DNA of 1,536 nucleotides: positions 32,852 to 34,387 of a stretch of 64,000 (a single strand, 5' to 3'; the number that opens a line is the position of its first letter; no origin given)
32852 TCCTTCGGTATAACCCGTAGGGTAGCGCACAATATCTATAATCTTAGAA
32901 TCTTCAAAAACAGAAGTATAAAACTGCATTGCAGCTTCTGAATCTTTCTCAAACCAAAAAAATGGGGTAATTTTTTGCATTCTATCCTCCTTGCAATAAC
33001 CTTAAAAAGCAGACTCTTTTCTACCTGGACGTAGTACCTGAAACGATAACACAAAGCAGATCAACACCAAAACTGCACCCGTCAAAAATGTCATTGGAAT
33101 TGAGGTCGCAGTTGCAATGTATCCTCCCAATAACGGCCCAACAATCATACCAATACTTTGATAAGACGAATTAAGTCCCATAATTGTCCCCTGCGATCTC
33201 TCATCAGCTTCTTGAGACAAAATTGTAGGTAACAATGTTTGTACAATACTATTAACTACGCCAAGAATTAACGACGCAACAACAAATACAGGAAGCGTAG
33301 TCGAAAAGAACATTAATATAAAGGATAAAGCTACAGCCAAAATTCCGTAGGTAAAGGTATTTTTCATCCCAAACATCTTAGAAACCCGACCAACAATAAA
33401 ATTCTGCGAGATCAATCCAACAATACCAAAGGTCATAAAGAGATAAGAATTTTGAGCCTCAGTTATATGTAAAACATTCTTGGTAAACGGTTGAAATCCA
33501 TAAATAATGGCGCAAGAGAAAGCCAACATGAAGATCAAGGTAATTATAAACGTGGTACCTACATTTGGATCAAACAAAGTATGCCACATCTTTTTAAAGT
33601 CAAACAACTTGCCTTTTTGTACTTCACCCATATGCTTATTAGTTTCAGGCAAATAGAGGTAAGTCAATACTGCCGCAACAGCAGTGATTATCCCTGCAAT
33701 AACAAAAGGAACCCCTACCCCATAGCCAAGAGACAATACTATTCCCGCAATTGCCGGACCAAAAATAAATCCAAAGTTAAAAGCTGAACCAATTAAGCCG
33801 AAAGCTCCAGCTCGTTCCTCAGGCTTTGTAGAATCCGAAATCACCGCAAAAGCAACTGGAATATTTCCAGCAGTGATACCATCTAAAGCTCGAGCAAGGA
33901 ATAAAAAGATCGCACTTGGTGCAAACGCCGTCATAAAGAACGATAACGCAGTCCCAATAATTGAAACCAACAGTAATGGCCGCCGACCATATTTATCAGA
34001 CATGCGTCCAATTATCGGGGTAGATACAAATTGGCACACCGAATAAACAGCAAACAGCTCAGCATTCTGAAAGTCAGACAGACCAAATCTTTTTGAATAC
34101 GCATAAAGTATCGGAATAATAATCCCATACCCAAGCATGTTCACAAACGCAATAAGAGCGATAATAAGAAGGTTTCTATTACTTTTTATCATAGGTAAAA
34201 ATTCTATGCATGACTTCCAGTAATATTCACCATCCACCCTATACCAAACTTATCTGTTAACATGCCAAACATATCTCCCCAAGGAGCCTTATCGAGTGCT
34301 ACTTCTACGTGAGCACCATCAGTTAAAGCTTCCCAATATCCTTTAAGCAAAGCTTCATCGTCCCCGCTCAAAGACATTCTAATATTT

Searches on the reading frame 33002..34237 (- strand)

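Call 64: search_protein_families(library=pfam, proteins=[window:33002-34237:-], max_evalue=0.00001)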
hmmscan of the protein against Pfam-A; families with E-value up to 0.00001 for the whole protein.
window:33002-34237:- (411 aa): 7 families
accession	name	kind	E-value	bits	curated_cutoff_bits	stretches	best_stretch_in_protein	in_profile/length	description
PF07690.21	MFS_1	-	1.5e-78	264.6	33.4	2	26-365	1-344/347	Major Facilitator Superfamily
PF12832.13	MFS_1_like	-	1.5e-14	54.3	25.2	1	37-385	15-372/373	MFS_1 like family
PF00083.30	Sugar_tr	-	5.7e-12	45.7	22.3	1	54-203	44-198/452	Sugar (and other) transporter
PF06779.20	MFS_4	-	5.9e-09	36.2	26.3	0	19-191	190-362/364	Uncharacterised MFS-type transporter YbfB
PF13347.12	MFS_2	-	1.6e-08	33.9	27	1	33-379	10-385/427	MFS/sugar transport protein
PF03209.21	PUCC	-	4.3e-08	33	21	1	99-379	79-364/401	PUCC protein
PF03825.22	Nuc_H_symport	-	5e-07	29.5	25.9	1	27-328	8-314/400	Nucleoside H+ symporter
